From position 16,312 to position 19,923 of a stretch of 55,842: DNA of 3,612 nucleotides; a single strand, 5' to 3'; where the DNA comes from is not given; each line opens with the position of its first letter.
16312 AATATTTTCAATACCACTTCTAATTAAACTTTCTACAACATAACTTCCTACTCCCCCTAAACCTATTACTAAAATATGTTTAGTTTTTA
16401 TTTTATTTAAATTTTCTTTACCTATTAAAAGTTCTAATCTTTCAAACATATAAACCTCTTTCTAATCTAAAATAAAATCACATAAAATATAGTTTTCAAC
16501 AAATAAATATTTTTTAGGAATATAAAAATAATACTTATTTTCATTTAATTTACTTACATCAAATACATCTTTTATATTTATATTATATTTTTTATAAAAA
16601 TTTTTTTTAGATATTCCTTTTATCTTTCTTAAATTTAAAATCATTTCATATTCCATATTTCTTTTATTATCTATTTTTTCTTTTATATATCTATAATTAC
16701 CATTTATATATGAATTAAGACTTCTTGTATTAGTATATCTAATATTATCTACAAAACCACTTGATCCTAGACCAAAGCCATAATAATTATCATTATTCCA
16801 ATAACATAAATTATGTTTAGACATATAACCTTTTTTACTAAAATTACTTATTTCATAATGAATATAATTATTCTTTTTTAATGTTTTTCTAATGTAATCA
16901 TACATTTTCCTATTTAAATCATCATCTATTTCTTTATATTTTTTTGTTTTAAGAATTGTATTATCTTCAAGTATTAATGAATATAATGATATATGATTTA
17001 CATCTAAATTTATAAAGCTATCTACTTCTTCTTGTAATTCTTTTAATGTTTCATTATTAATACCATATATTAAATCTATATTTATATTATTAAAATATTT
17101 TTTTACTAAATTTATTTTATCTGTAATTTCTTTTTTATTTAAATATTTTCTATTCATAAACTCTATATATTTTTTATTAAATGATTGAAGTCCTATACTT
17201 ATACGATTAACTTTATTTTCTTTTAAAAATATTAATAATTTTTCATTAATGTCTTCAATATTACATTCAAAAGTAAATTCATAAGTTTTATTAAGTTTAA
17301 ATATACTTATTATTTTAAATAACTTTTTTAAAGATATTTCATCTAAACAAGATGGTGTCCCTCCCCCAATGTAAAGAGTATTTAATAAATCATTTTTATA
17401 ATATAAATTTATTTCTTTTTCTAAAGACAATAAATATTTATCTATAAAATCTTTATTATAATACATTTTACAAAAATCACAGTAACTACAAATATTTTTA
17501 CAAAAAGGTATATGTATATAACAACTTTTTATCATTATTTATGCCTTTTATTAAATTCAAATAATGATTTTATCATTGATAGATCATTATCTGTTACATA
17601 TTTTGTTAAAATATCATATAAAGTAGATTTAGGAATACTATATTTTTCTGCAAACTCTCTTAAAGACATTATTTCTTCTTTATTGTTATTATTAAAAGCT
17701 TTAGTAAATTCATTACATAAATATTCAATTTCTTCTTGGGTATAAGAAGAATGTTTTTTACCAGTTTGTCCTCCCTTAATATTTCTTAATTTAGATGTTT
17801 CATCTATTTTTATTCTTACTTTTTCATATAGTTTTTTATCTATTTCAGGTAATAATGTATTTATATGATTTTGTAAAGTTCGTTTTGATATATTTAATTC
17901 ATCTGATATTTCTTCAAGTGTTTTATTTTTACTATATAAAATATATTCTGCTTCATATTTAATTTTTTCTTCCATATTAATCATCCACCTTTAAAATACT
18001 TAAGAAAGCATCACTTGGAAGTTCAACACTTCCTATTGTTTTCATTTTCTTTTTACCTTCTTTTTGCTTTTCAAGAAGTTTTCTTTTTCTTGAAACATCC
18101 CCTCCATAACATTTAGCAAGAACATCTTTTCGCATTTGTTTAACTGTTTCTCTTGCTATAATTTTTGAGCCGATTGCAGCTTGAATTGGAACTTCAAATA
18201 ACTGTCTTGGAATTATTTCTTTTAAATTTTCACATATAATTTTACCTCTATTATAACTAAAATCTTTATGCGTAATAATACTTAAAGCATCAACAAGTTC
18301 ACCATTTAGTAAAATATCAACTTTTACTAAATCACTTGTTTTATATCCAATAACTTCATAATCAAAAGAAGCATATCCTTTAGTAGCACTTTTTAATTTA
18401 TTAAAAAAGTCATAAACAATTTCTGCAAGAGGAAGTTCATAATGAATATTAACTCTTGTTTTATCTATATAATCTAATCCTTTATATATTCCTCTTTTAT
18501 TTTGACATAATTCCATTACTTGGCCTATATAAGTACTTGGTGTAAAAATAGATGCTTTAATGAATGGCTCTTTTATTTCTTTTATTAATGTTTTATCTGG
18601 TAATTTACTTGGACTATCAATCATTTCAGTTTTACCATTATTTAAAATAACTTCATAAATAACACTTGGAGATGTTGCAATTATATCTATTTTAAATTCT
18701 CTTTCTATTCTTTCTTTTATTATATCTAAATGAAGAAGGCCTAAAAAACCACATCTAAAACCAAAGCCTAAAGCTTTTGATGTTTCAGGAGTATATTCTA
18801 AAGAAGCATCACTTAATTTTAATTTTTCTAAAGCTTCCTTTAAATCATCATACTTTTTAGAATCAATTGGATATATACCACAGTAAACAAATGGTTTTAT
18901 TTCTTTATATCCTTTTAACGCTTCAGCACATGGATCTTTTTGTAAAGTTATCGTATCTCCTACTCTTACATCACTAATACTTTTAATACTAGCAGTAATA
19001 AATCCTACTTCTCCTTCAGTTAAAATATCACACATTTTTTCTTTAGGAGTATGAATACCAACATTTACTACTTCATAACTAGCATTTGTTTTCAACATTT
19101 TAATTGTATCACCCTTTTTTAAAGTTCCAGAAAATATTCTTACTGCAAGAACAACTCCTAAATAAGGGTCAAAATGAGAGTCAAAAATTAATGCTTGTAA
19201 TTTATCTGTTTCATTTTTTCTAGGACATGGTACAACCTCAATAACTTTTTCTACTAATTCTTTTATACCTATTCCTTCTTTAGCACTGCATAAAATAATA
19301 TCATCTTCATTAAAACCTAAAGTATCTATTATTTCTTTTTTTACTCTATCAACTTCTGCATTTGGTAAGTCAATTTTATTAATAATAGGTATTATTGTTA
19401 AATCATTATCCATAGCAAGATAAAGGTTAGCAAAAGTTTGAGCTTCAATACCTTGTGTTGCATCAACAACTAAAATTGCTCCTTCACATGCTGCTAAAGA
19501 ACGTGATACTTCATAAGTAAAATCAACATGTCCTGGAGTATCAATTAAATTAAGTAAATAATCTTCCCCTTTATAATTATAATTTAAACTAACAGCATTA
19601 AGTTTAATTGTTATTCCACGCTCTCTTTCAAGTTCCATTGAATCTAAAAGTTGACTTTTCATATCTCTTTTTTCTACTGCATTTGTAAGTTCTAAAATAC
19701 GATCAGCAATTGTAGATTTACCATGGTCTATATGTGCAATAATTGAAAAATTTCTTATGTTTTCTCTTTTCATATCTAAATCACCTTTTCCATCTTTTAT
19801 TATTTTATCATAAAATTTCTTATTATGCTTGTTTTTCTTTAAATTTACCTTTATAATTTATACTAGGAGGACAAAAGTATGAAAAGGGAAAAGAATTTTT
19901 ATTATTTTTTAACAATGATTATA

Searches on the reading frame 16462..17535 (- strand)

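Call 55: search_protein_families(library=pfam, proteins=[window:16462-17535:-], max_evalue=0.0001)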
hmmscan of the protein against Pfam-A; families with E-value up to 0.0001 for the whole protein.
window:16462-17535:- (357 aa): 1 family
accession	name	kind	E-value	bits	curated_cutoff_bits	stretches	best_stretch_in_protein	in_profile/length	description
PF04055.27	Radical_SAM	-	2.3e-20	73.8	29.5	1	6-171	1-163/166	Radical SAM superfamily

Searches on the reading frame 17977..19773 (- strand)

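Call 46: search_protein_families(library=pfam, proteins=[window:17977-19773:-], max_evalue=0.0001)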
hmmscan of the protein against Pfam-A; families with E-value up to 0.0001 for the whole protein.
window:17977-19773:- (598 aa): 7 families
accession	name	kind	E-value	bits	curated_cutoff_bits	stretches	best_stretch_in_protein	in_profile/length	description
PF00009.33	GTP_EFTU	-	7.5e-58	195.7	26.5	1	4-182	1-187/188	Elongation factor Tu GTP binding domain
PF06421.17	LepA_C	-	3.2e-49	165.9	29.7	1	489-595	1-107/107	GTP-binding protein LepA C-terminus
PF00679.30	EFG_C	-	2.9e-22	79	27.9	1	400-486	2-87/89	Elongation factor G C-terminus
PF03144.31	GTP_EFTU_D2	-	3.4e-12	47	30.3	1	206-276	1-73/73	Elongation factor Tu domain 2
PF14492.12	EFG_III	-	3.9e-06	27.3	27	1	293-365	3-72/75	Elongation Factor G, domain III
PF22042.2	EF-G_D2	-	5e-05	23.8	27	1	192-234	2-44/84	Elongation factor G domain 2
PF00071.28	Ras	-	7.7e-05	22.8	21.6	0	50-180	26-159/162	Ras family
